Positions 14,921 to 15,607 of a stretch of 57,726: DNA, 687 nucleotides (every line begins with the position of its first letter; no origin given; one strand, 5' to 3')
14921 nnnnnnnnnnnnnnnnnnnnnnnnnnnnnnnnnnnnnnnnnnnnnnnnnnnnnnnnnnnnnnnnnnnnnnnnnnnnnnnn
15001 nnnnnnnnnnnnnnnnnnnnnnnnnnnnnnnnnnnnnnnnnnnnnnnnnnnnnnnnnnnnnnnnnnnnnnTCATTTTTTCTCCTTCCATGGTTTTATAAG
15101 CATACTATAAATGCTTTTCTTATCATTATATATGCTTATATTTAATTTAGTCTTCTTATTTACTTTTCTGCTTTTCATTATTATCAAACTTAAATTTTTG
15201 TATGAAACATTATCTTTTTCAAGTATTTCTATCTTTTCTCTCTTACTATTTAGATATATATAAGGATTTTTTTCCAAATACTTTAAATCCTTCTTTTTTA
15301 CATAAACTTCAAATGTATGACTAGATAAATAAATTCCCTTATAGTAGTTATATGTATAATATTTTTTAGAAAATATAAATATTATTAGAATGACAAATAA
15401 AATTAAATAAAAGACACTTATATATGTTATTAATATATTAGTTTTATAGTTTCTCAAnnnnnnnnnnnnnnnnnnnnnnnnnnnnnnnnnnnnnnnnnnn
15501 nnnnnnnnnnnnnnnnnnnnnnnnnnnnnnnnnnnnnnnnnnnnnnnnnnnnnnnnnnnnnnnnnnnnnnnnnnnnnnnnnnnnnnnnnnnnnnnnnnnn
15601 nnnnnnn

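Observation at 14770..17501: Unannotated two-peptide double-glycine-leader locus behind a C39-ABC exporter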

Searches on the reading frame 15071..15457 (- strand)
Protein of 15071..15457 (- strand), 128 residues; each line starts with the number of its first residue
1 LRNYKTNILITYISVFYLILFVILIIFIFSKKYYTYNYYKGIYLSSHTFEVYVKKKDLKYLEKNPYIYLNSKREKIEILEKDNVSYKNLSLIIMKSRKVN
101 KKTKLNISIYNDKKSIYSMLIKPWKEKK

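Call 3: search_protein_families(library=pfam, proteins=[window:15071-15457:-], max_evalue=1)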
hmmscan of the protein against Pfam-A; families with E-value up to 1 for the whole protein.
window:15071-15457:- (128 aa): 0 families

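Call 4: search_protein_families(library=ncbifam, proteins=[window:15071-15457:-], max_evalue=1)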
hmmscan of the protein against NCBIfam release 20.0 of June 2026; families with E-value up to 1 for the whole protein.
window:15071-15457:- (128 aa): 2 families
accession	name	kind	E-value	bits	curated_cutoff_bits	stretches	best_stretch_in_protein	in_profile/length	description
NF045999.1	MAG1140_fam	equivalog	0.0014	18.7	35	1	4-122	3-126/126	MAG1140 family protein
TIGR04210.1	bunya_NSm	equivalog_domain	0.029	14.2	28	1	6-62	59-114/173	bunyavirus nonstructural protein NSm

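Call 7: find_homologous_proteins(query=window:15071-15457:-, max_evalue=0.01)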
Query window:15071-15457:- (128 aa): 3 proteins with E <= 0.01 among 12 candidates.
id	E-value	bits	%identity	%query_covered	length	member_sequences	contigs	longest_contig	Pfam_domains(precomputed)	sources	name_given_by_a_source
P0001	6.6e-70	251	100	100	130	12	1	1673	-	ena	-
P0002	1.7e-38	149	61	98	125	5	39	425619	-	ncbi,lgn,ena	-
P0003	1.1e-30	124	52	98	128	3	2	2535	-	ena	-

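Call 11: find_encoding_contigs(protein=P0003, flank=6000)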
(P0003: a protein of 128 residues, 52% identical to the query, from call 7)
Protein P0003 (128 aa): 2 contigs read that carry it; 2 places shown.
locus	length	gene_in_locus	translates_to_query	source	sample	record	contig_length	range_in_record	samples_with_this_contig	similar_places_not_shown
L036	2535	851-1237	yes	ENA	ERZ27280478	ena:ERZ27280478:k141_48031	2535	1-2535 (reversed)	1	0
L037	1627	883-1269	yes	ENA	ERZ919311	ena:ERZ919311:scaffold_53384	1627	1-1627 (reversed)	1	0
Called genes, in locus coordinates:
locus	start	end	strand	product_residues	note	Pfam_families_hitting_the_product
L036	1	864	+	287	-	?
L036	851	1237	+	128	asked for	-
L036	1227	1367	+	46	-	-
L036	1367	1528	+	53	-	-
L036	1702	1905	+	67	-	PF01165:Ribosomal_S21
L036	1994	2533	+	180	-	?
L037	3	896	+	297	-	?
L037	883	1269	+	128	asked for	-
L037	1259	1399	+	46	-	-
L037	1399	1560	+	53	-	-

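Call 12: find_encoding_contigs(protein=P0002, flank=6000, max_places=8)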
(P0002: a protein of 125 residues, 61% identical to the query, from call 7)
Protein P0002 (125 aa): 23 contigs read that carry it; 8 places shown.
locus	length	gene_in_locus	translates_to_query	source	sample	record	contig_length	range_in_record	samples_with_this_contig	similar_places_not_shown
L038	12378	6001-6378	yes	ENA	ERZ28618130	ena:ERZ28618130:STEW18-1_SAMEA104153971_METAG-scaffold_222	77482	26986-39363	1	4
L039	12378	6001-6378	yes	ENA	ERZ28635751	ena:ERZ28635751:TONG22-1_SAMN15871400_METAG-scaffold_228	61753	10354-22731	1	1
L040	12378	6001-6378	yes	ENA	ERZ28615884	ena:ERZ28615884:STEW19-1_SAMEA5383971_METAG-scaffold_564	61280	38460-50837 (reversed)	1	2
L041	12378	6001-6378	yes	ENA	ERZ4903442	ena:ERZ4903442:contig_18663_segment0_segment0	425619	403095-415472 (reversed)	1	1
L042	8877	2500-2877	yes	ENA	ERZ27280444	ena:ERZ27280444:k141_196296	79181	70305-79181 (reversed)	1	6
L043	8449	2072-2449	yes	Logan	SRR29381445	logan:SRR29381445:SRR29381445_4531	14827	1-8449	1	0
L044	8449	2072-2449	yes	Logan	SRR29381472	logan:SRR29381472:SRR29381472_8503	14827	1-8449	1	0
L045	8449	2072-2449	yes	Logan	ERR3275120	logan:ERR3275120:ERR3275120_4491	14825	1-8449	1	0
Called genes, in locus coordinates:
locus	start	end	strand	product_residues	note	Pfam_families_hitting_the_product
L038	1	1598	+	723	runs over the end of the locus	PF01138:RNase_PH, PF03725:RNase_PH_C, PF03726:PNPase, PF01138:RNase_PH, PF03725:RNase_PH_C (weak), PF00575:S1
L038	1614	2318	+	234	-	-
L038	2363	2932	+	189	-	PF01551:Peptidase_M23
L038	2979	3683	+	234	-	PF02163:Peptidase_M50 (weak)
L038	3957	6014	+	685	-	PF03412:Peptidase_C39, PF02463:SMC_N (weak), PF00664:ABC_membrane, PF00005:ABC_tran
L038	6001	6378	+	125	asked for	-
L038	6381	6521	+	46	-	-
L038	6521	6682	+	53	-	-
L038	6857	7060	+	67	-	PF01165:Ribosomal_S21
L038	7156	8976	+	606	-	PF00512:HisKA, PF02518:HATPase_c, PF00072:Response_reg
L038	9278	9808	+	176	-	PF21448:DNMK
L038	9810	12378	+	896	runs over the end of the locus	PF01411:tRNA-synt_2c, PF07973:tRNA_SAD, PF02272:DHHA1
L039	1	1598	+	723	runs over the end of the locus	PF01138:RNase_PH, PF03725:RNase_PH_C, PF03726:PNPase, PF01138:RNase_PH, PF03725:RNase_PH_C (weak), PF00575:S1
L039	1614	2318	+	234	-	-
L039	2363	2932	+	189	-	PF01551:Peptidase_M23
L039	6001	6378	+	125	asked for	-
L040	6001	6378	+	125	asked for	-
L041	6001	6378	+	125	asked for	-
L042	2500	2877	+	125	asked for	-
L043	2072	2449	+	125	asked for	-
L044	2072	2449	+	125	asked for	-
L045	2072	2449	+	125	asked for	-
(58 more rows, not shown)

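Call 31: search_protein_representatives(alignment_id=A3)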
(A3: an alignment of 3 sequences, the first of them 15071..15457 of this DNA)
Query: 3 sequences, 128 profile positions. Proteins with E-value up to 0.001 (for the whole library): 61; up to 1e-10: 10; up to 1e-30: 1. The best 61 are listed.
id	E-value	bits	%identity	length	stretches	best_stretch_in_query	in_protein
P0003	4.3e-59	214.5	-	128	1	1-126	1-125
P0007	2.1e-20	89.4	-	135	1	1-127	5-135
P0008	2.5e-19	85.9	-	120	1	18-127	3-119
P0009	1.5e-18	83.4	-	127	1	1-122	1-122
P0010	1.8e-13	67.0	-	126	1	1-127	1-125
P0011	2.9e-12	63.1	-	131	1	1-126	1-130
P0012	1.4e-11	60.9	-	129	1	2-125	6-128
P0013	1.6e-11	60.8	-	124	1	5-125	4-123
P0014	7.1e-11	58.6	-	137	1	1-127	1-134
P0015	9.3e-11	58.3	-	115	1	15-126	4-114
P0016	1.2e-10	57.9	-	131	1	2-126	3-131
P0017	4.7e-09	52.7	-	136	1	2-127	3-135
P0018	4.6e-08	49.5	-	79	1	53-127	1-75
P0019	1.5e-07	47.9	-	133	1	9-126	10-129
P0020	1.9e-07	47.6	-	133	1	2-126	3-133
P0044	2.7e-05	40.6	-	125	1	1-125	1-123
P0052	1.2e-04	38.5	-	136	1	2-125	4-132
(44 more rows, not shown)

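Call 32: predict_structure(alignment_id=A3)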
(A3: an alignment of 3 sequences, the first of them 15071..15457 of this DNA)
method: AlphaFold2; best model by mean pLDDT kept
length: 128 residues; sequences in the alignment: 3
mean_pLDDT: 85.2   pTM: 0.62
mean pLDDT of the five models: 85.2, 78.5, 78.4, 68.4, 67.2
residues with pLDDT >= 90: 48; 70-90: 70; 50-70: 6; < 50: 4
segments of 3 or more residues with pLDDT < 50: none
pLDDT, mean of each block of 10 residues (from residue 1): 77 95 91 86 91 90 89 91 82 91 87 78 51
secondary structure, 60 per line:
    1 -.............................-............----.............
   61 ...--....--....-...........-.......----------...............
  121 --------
elements in order: H2-30 E32-43 E48-54 H55-63 E66-69 E72-75 E77-84 E89-95 E106-115 H116-120

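Call 36: search_protein_families(library=ncbifam, alignment_id=A4, max_evalue=0.01)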
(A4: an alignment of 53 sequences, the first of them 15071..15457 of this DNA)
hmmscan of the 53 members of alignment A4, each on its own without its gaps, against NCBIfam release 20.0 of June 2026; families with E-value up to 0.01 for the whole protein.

A. member 1, window:15071-15457:- (128 aa): 1 family
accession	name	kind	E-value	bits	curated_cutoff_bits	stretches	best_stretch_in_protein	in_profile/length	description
NF045999.1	MAG1140_fam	equivalog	0.0014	18.7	35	1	4-122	3-126/126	MAG1140 family protein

B. families by the number of members that match (of 53 scanned): 9 families
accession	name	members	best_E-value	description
NF045999.1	MAG1140_fam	18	0.00016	MAG1140 family protein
NF033090.1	HK_VanS_B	1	0.00031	vancomycin resistance histidine kinase VanS-B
TIGR02804.1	ExbD_2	1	0.0023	TonB system transport protein ExbD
TIGR00705.1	SppA_67K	1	0.004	signal peptide peptidase SppA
NF007372.0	PRK09874.1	1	0.0042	multidrug efflux MFS transporter MdtG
NF011125.0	PRK14553.1-5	1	0.0044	ribosomal-processing cysteine protease Prp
TIGR03094.1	sulfo_cyanin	1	0.0074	sulfocyanin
NF045680.1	DiMtlExpIhpB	1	0.0081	divalent metal ion exporter adaptor subunit IhpB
TIGR02745.1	ccoG_rdxA_fixG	1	0.0088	cytochrome c oxidase accessory protein CcoG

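Call 37: fold_search(model_id=the predicted structure, library=pdb)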
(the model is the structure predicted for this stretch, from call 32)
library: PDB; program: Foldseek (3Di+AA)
matches with E <= 10: 663; with E <= 0.001: 0
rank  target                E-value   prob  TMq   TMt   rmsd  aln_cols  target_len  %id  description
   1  8hdz_A                9.0e-02  0.97  0.37  0.08   8.9        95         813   12  Monkeypox virus DNA replication holoenzyme F8, A22 and E4 complex in an apo form (released 2023-11-15)
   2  5n2e                  1.3e-01  0.98  0.38  0.06   4.7        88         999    9  Structure of the E9 DNA polymerase from vaccinia virus (released 2017-11-29)
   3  8hlz_A                1.7e-01  0.96  0.39  0.07   9.0        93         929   11  F8-A22-E4 complex of MPXV in hexameric form (released 2023-05-31)
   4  8zit_M                1.7e-01  0.90  0.36  0.10   6.0        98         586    8  DUF4297-HerA complex with DNA and ATPgamaS (released 2025-03-12)
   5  8zis_B                1.8e-01  0.80  0.34  0.10   5.8        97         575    9  HerA Hexamer (released 2025-03-12)
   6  8zis_F                2.2e-01  0.85  0.36  0.11   4.8        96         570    7  HerA Hexamer (released 2025-03-12)
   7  8ram_O                2.2e-01  0.82  0.37  0.09   6.1       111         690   12  Structure of Sen1 bound RNA Polymerase II pre-termination complex (released 2024-10-30)
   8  9j3d_D                2.3e-01  0.85  0.31  0.14   5.8        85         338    6  Cryo-EM structure of TMexCD1-TOprJ1 (released 2025-08-13)
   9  2f1l                  2.3e-01  0.77  0.35  0.29   4.8        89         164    9  CRYSTAL STRUCTURE OF A PUTATIVE 16S RIBOSOMAL RNA PROCESSING PROTEIN RIMM (PA3744) FROM PSEUDOMONAS AERUGINOSA AT 2.46 A (released 2006-02-28)
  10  8hm0_A                2.4e-01  0.96  0.41  0.07   6.2        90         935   10  F8-A22-E4 complex of MPXV in trimeric form (released 2023-05-31)
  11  5n2h                  2.4e-01  0.95  0.39  0.06   4.1        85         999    8  Structure of the E9 DNA polymerase exonuclease deficient mutant (D166A+E168A) from vaccinia virus (released 2017-11-29)
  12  8zis_D                2.4e-01  0.82  0.36  0.11   4.8        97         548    8  HerA Hexamer (released 2025-03-12)
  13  5mzn                  2.7e-01  0.75  0.35  0.09   5.3       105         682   13  Helicase Sen1 (released 2017-04-19)
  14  9k9u_A                3.0e-01  0.89  0.39  0.06   8.8        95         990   12  MPXV DNA polymerase complex in editing state 1 (released 2025-02-26)
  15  8hg1_A                3.3e-01  0.92  0.38  0.06   4.4        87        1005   11  The structure of MPXV polymerase holoenzyme in replicating state (released 2022-12-21)
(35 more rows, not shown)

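Call 40: find_related_loci(query=A5, collection=metagenome_contigs, flank=4000)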
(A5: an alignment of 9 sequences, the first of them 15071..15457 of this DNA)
Query A5 (128 aa) in metagenome_contigs; peptide patterns used: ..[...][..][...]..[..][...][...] (x = any residue, [..] = any of these).
600 stretches matched a pattern, but none encodes a relative of the query by tblastn (E <= 1e-3).

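Call 41: find_homologous_proteins(query=A4, max_evalue=0.001)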
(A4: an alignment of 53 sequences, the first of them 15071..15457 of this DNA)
Query A4 (53 sequences) (128 aa, profile of the alignment): 11 proteins with E <= 0.001 among 2214 candidates.
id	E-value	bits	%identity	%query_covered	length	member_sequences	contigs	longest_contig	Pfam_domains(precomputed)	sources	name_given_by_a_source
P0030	8.0e-33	131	27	80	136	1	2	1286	-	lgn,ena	-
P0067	2.1e-32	130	30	71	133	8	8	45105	-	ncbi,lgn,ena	-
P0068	1.1e-31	127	29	90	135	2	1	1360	-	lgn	-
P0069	1.2e-31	127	30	71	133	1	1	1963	-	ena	-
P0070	1.8e-31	127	30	89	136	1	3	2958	-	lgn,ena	-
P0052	2.1e-31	127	24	96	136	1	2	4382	-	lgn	-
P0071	1.5e-29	121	29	89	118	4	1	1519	-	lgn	-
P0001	6.1e-29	119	100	100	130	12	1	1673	-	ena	-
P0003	1.5e-27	114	52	98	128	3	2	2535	-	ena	-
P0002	9.3e-27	112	61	98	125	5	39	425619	-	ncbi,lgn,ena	-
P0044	2.4e-21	94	24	73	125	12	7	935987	-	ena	-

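Call 42: find_encoding_contigs(protein=P0067, flank=5000, max_places=3)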
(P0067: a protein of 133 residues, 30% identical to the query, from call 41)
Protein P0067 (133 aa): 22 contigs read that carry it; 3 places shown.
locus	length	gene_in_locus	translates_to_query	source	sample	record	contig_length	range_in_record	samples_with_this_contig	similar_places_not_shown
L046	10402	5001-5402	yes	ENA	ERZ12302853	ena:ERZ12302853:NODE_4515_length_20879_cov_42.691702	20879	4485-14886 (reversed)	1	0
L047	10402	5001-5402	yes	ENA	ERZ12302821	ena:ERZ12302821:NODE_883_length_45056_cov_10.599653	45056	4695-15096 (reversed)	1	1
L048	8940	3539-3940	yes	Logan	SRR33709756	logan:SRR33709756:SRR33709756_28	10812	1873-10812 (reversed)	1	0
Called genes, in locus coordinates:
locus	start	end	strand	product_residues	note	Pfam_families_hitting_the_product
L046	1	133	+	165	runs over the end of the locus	PF12685:SpoIIIAH (weak)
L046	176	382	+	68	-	PF00196:GerE, PF04545:Sigma70_r4 (weak), PF08281:Sigma70_r4_2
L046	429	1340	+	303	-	PF10646:Germane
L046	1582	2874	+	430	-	-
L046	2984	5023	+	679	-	PF03412:Peptidase_C39, PF00664:ABC_membrane, PF00005:ABC_tran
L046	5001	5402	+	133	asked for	-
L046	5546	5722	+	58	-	-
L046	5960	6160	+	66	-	PF01165:Ribosomal_S21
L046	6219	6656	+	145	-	PF09424:YqeY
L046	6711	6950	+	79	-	-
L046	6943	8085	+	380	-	PF06898:YqfD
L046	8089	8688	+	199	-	PF04892:VanZ-LLP1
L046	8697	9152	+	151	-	PF02130:YbeY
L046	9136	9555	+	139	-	PF01219:DAGK_prokar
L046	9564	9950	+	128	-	PF00383:dCMP_cyt_deam_1, PF08211:dCMP_cyt_deam_2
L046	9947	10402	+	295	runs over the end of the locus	PF00009:GTP_EFTU, PF00071:Ras (weak), PF00350:Dynamin_N (faint), PF01926:MMR_HSR1, PF02421:FeoB_N, PF03193:RsgA_GTPase (faint), PF04548:AIG1 (weak), PF07650:KH_2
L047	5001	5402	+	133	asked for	-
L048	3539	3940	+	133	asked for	-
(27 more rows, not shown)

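Call 43: find_encoding_contigs(protein=P0044, flank=5000, max_places=3)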
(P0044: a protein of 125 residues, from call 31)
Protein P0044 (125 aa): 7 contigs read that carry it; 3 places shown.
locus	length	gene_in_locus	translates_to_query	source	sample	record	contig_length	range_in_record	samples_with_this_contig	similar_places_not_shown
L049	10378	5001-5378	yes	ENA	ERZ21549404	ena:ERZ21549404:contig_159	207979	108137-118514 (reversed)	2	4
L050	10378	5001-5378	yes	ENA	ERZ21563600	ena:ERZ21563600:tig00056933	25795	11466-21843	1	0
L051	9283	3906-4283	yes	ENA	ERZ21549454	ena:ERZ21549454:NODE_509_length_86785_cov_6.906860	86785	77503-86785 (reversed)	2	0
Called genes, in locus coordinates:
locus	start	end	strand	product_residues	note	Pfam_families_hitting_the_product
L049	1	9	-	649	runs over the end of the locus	PF00239:Resolvase, PF07508:Recombinase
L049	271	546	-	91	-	-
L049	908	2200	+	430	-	-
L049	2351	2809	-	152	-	PF01381:HTH_3, PF12844:HTH_19, PF13560:HTH_31 (weak), PF07022:Phage_CI_repr (faint), PF12844:HTH_19 (weak), PF13560:HTH_31 (weak), PF01381:HTH_3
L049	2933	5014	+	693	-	PF03412:Peptidase_C39, PF13529:Peptidase_C39_2 (faint), PF00664:ABC_membrane, PF00005:ABC_tran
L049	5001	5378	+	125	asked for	-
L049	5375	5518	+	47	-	-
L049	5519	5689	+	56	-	-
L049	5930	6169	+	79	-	PF01165:Ribosomal_S21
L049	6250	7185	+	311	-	PF05050:Methyltransf_21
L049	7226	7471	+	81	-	-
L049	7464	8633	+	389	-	PF06898:YqfD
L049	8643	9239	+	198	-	PF04892:VanZ-LLP1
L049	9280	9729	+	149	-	PF02130:YbeY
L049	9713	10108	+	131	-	PF01219:DAGK_prokar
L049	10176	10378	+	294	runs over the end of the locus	PF00009:GTP_EFTU, PF00071:Ras (weak), PF00350:Dynamin_N (faint), PF01926:MMR_HSR1, PF02421:FeoB_N, PF02492:cobW (faint), PF03193:RsgA_GTPase (faint), PF07650:KH_2, +1 more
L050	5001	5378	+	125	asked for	-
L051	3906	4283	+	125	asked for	-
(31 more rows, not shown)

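Call 44: find_encoding_contigs(protein=P0052, flank=5000, max_places=2)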
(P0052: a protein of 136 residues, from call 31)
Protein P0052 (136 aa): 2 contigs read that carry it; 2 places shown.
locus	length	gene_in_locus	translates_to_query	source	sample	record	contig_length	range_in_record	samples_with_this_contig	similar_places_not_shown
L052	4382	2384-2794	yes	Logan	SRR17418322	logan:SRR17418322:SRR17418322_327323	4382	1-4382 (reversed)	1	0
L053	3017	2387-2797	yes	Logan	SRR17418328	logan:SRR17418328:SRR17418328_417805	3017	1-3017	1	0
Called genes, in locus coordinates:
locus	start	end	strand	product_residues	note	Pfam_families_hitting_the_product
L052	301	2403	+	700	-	PF03412:Peptidase_C39, PF00664:ABC_membrane, PF00005:ABC_tran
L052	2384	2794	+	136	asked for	-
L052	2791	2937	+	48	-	-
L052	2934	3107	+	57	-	-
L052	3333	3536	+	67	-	PF01165:Ribosomal_S21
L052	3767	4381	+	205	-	?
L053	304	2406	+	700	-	PF03412:Peptidase_C39, PF00664:ABC_membrane, PF00005:ABC_tran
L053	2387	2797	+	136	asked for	-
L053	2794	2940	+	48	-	-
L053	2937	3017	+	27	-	?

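Call 47: list_cluster_members(proteins=[P0067, P0002, P0004, P0044, P0006])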
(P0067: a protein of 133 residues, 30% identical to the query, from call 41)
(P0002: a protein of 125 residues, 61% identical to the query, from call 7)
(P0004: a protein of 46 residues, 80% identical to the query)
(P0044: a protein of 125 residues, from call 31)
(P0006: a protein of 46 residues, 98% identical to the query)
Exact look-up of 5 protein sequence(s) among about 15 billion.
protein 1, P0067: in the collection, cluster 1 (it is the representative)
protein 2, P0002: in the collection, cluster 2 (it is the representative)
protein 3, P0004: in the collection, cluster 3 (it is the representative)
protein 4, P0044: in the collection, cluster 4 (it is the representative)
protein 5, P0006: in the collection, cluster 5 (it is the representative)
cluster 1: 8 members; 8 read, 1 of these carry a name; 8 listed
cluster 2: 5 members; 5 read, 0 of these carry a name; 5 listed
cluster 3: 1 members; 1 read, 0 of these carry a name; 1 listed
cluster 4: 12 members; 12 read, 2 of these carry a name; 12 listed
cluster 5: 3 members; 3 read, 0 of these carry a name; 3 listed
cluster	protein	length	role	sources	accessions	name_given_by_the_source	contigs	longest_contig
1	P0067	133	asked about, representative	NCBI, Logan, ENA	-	-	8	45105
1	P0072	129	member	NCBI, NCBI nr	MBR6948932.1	MAG: hypothetical protein IKH54_01940 [Bacilli bacterium] | hypothetical protein [Bacilli bacterium]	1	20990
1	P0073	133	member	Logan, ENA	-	-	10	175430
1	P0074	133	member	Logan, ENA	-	-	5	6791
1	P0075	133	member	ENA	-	-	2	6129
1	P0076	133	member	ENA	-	-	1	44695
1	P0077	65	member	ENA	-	-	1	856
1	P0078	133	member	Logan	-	-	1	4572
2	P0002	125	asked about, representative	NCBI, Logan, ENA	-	-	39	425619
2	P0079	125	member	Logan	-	-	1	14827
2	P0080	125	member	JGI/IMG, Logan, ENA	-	-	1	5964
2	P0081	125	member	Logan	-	-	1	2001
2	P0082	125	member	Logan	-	-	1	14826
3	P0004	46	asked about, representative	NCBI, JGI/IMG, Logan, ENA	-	-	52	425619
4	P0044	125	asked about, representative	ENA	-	-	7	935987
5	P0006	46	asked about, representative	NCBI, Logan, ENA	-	-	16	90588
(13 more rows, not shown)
